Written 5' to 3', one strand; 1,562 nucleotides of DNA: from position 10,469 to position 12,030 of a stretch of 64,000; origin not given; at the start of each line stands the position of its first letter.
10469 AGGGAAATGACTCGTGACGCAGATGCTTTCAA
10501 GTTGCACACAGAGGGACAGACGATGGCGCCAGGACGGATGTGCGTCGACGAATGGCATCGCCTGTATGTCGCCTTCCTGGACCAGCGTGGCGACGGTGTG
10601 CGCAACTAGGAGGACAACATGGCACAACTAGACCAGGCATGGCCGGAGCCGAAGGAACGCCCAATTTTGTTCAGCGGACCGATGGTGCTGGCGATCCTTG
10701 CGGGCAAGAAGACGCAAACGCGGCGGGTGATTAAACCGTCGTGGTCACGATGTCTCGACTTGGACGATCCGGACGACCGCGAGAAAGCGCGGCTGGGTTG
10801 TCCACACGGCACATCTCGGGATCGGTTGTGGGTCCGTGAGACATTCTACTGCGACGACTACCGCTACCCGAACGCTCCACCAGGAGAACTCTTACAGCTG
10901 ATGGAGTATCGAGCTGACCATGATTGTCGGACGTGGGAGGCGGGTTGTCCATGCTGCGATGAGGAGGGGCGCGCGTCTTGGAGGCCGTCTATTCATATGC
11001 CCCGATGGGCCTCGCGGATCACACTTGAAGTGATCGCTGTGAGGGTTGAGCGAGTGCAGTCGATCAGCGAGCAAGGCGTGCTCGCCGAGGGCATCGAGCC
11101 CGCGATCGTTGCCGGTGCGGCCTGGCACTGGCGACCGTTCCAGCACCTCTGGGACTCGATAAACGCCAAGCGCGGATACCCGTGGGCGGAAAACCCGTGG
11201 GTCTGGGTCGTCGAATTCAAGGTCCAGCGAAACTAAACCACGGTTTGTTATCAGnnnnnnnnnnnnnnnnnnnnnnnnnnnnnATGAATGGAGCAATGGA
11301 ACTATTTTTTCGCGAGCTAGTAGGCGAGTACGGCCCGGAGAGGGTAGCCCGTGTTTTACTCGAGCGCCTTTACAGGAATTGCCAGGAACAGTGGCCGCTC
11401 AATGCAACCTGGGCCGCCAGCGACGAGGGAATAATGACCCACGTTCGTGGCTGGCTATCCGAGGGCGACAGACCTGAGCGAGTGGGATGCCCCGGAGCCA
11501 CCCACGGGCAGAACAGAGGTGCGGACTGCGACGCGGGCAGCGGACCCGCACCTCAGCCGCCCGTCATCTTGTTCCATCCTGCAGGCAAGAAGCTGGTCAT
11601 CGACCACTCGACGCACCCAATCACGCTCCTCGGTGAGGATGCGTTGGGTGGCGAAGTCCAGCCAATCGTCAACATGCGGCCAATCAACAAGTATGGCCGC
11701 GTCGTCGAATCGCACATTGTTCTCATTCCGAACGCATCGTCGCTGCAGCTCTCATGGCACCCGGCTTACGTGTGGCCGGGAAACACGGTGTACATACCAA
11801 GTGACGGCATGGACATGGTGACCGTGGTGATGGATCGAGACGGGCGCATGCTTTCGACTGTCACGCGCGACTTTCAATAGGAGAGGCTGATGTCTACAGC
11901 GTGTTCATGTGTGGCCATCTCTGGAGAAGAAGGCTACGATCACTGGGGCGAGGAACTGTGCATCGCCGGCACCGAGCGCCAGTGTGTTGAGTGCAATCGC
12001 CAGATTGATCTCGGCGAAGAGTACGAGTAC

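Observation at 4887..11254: Second, early-module intercistronic motif AAAC-N4-7-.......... that incorporates the upstream stop codon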

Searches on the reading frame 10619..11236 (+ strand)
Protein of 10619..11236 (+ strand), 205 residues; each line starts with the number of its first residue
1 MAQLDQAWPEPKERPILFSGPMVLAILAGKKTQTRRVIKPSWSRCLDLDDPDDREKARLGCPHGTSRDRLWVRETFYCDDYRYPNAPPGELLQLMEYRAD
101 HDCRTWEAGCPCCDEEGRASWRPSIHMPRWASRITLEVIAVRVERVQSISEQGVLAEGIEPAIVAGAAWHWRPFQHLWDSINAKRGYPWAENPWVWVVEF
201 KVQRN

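Call 17: search_protein_families(library=pfam, proteins=[window:10619-11236:+], max_evalue=0.01)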
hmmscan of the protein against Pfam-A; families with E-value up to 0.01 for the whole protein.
window:10619-11236:+ (205 aa): 0 families

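Call 85: find_encoding_contigs(protein=window:10619-11236:+, flank=10000, max_places=10)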
Protein window:10619-11236:+ (205 aa): 2 contigs read that carry it; 1 place shown.
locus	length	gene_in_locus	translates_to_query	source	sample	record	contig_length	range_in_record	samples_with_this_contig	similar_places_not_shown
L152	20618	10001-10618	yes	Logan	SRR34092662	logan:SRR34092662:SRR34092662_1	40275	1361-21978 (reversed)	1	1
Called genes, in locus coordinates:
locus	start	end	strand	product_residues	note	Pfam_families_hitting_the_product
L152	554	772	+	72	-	-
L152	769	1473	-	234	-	PF13578:Methyltransf_24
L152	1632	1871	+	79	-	PF13744:HTH_37 (weak), PF13560:HTH_31, PF12844:HTH_19 (weak), PF01381:HTH_3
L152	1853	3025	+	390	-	-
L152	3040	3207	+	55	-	-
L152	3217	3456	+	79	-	-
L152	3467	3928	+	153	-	-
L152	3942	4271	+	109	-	-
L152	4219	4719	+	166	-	-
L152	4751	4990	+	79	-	-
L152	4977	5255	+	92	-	-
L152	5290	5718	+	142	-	-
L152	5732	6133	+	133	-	-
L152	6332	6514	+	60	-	-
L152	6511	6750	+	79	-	-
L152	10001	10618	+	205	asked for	-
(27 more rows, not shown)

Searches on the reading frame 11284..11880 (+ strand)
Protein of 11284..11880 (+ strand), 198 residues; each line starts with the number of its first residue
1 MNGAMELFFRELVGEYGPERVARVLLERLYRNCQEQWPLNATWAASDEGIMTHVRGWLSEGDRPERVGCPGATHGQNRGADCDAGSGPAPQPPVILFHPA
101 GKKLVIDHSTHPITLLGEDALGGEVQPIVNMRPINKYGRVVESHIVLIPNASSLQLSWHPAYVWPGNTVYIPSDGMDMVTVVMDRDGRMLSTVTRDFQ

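Call 22: search_protein_families(library=pfam, proteins=[window:11284-11880:+], max_evalue=0.01)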
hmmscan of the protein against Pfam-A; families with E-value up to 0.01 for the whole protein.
window:11284-11880:+ (198 aa): 0 families

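Call 55: find_homologous_proteins(query=window:11284-11880:+, max_evalue=0.001)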
Query window:11284-11880:+ (198 aa): 1 proteins with E <= 0.001 among 122 candidates.
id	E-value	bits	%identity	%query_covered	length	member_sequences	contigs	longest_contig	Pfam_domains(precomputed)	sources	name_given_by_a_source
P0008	3.3e-134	463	100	100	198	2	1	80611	-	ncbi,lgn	-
